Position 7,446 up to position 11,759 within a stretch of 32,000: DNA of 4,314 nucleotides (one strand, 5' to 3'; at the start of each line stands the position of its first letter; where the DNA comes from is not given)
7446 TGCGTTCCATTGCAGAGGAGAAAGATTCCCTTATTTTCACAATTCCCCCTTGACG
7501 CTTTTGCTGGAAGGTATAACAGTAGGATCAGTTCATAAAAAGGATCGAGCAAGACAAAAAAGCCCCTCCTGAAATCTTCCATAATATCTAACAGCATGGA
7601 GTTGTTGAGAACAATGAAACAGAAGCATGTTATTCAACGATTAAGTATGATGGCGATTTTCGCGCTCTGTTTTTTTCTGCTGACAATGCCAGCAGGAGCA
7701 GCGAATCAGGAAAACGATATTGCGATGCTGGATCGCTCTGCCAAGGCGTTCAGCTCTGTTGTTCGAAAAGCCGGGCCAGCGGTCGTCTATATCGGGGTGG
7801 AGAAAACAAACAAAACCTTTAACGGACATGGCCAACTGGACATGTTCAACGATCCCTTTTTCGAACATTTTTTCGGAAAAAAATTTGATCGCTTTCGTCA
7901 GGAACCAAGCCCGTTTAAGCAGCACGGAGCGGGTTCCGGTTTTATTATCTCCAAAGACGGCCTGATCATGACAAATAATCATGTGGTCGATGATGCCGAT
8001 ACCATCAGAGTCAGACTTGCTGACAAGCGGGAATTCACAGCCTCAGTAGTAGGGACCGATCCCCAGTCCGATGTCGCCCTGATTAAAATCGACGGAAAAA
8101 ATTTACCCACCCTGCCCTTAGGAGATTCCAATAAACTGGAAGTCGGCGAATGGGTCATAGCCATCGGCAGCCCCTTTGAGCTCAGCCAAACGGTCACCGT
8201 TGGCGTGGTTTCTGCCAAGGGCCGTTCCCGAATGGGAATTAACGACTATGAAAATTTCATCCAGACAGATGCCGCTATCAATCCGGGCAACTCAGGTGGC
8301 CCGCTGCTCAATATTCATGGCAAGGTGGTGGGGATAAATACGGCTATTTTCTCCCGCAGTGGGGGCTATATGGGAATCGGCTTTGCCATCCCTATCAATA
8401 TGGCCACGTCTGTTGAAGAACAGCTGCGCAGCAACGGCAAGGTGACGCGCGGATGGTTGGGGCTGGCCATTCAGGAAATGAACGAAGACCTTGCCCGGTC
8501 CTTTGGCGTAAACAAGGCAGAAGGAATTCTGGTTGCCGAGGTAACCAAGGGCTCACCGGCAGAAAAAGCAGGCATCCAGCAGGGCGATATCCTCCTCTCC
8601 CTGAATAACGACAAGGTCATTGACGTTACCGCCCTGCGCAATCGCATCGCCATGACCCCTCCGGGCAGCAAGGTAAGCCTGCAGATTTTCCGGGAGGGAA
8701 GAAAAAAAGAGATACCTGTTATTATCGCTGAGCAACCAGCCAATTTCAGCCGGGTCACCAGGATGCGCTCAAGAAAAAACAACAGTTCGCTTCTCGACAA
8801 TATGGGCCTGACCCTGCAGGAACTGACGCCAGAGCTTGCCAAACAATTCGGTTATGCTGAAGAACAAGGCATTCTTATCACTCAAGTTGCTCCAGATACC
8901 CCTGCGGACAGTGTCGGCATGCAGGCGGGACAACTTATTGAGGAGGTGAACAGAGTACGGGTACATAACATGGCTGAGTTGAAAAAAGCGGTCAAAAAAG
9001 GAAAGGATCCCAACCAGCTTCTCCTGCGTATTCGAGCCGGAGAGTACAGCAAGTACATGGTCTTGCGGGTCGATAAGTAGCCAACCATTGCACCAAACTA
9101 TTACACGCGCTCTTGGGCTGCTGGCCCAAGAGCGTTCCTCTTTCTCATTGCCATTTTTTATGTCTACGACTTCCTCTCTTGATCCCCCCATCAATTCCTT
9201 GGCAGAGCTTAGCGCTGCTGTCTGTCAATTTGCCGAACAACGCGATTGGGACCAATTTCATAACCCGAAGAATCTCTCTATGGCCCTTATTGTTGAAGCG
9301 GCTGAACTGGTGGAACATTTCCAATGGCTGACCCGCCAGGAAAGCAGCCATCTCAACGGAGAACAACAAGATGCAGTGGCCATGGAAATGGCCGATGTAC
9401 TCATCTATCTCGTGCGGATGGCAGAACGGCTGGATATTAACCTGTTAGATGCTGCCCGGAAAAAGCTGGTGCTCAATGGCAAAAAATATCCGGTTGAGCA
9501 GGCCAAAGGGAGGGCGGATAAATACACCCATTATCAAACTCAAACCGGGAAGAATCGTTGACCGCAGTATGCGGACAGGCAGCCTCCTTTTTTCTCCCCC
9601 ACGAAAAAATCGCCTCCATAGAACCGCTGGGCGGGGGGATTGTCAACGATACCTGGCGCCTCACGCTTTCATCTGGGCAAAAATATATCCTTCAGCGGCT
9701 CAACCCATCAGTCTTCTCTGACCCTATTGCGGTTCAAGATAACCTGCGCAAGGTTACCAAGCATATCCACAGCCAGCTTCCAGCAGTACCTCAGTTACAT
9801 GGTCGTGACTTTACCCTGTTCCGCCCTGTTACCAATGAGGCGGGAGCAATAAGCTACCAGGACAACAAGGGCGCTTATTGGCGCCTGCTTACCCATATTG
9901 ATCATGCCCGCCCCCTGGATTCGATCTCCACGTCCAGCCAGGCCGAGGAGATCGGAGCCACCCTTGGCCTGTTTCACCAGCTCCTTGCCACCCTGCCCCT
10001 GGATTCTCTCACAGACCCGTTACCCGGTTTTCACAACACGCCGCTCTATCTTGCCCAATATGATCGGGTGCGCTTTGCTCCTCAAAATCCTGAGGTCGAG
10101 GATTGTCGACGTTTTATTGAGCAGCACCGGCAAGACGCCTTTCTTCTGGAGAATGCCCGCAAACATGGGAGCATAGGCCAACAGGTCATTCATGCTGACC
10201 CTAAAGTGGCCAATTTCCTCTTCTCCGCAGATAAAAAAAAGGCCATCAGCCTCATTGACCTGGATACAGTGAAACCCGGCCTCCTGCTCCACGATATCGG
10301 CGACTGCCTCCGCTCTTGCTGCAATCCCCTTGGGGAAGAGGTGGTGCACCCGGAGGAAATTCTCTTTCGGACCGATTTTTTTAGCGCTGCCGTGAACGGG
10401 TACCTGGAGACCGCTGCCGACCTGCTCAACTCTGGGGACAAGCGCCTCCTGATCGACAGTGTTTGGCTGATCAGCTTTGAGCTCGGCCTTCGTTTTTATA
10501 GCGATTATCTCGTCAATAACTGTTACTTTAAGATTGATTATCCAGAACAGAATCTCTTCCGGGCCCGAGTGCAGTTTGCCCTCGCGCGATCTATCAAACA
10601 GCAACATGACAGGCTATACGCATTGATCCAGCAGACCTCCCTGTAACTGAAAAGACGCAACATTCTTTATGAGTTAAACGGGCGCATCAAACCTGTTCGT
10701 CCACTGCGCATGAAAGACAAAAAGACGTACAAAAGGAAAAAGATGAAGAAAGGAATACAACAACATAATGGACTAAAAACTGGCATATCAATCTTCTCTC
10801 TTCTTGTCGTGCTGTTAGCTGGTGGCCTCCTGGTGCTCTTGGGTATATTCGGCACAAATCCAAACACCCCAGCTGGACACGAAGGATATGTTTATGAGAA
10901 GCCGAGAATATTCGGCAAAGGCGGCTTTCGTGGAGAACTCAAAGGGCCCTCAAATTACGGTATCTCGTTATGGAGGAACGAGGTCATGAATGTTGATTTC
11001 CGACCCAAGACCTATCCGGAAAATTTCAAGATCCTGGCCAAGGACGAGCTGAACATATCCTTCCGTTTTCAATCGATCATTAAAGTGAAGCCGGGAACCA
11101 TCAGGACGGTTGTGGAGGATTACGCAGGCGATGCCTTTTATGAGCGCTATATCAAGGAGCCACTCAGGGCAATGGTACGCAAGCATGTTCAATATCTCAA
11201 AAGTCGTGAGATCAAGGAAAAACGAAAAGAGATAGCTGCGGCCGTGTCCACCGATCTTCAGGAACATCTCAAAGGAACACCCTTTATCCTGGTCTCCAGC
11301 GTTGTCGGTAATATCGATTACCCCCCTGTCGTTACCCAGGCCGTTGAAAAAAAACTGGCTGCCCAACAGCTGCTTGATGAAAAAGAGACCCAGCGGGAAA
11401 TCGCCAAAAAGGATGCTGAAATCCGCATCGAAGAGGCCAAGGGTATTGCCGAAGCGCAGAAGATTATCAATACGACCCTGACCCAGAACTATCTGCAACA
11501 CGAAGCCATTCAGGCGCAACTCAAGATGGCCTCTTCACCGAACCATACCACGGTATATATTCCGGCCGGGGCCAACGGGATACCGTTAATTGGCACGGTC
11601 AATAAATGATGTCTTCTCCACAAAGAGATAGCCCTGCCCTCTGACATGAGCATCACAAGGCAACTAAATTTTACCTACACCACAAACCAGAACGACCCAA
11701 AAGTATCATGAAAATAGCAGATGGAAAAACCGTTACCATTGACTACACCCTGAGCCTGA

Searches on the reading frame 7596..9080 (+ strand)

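Call 38: search_protein_families(library=ncbifam, proteins=[window:7596-9080:+], max_evalue=1e-8)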
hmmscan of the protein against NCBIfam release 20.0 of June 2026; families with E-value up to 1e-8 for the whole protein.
window:7596-9080:+ (494 aa): 17 families
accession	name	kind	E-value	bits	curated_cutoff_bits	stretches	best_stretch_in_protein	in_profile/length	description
TIGR02037.1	degP_htrA_DO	subfamily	2.3e-158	527.7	416.2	1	51-489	2-433/434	Do family serine endopeptidase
NF041521.1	HhoA_HhoB_HtrA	equivalog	2.1e-114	382.3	450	2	53-378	4-332/335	HhoA/HhoB/HtrA family serine endopeptidase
NF007526.1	PRK10139.1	equivalog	7.7e-106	354.5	756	1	27-491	18-456/456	serine endoprotease DegQ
NF008189.1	PRK10942.1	equivalog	7.6e-102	341.2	720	1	16-490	8-476/477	serine endoprotease DegP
TIGR02038.1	protease_degS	equivalog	2.7e-94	316.2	422.95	1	110-381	77-350/351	outer membrane-stress sensor serine endopeptidase DegS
NF008147.1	PRK10898.1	equivalog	2.6e-86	289.9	408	1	108-381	75-351/352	outer membrane-stress sensor serine endopeptidase DegS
NF047968.1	SerProtHtrA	equivalog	6.2e-79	265.9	470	1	108-375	84-355/357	serine protease HtrA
NF040960.1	MamE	equivalog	3.1e-64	217.7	800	2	99-271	111-287/659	magnetosome formation protease MamE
NF050055.1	SerProtHtrAMycob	equivalog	9.7e-55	186.4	800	1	110-373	226-494/502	serine protease HtrA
NF053637.1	SerProtHtrAspr2045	equivalog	1.5e-49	168.9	650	1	111-375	103-384/394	serine protease HtrA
NF033740.0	MarP_fam_protase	equivalog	2.1e-25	89.6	250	1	109-273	209-373/390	MarP family serine protease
NF040961.1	MamO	equivalog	1.6e-21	76.3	800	1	109-269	96-259/648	magnetosome protein MamO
NF040965.1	MamP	equivalog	1.8e-16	60.6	300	1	286-376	112-201/290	magnetosome magnetite formation protein MamP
NF041199.1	trx7_PDZ_seleno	equivalog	2.5e-14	53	300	0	307-419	201-311/390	Trx7/PDZ domain-containing (seleno)protein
TIGR00225.1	prc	subfamily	3.5e-10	39.5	218.6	0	304-388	62-142/335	C-terminal processing peptidase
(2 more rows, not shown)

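Call 39: search_protein_families(library=pfam, proteins=[window:7596-9080:+], max_evalue=0.00001)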
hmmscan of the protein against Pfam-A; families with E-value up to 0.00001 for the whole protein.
window:7596-9080:+ (494 aa): 7 families
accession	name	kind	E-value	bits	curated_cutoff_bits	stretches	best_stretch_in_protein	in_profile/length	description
PF13365.12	Trypsin_2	-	3e-38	132.2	27.6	1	113-247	1-144/144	Trypsin-like peptidase domain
PF00595.29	PDZ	-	7.2e-24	84.4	23.2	2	282-364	7-80/81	PDZ domain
PF00089.32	Trypsin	-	5.3e-23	82.4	20.6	1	113-271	27-217/220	Trypsin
PF13180.12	PDZ_2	-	6.7e-23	81.2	27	1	298-375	12-78/80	PDZ domain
PF17820.7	PDZ_6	-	7.8e-23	80.4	27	2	313-364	2-52/54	PDZ domain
PF12812.13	PDZ_1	-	1.6e-07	31.7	28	0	399-471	7-77/78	PDZ-like domain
PF10459.15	Peptidase_S46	-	4.1e-06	26.2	22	0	110-133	46-69/698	Peptidase S46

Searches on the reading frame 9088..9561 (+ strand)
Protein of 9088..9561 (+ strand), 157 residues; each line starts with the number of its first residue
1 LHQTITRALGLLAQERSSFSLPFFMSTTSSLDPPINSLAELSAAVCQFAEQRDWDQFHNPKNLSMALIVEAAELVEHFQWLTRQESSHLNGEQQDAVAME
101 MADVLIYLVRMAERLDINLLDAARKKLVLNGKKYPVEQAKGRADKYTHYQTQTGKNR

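Call 39: search_protein_families(library=pfam, proteins=[window:9088-9561:+], max_evalue=0.00001)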
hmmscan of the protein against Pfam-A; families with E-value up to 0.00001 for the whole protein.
window:9088-9561:+ (157 aa): 1 family
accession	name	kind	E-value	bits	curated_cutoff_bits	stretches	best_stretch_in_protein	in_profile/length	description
PF12643.12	MazG-like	-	8.4e-13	48.8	27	1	69-147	5-83/85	MazG-like family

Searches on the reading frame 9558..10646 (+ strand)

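Call 38: search_protein_families(library=ncbifam, proteins=[window:9558-10646:+], max_evalue=1e-8)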
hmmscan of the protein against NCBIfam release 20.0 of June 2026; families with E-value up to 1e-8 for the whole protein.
window:9558-10646:+ (362 aa): 0 families

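Call 39: search_protein_families(library=pfam, proteins=[window:9558-10646:+], max_evalue=0.00001)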
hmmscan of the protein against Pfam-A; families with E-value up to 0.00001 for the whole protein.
window:9558-10646:+ (362 aa): 1 family
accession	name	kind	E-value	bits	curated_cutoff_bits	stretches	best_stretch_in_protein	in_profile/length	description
PF01636.29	APH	-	7.6e-20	72.1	23.2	1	21-264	2-223/239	Phosphotransferase enzyme family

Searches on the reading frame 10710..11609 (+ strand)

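Call 8: search_protein_families(library=pfam, proteins=[window:10710-11609:+], max_evalue=0.001)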
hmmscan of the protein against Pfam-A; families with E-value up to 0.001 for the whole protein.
window:10710-11609:+ (299 aa): 1 family
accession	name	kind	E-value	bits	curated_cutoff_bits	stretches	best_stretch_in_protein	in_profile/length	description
PF01145.31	Band_7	-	2.4e-19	70.5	23.6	1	75-230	15-173/176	SPFH domain / Band 7 family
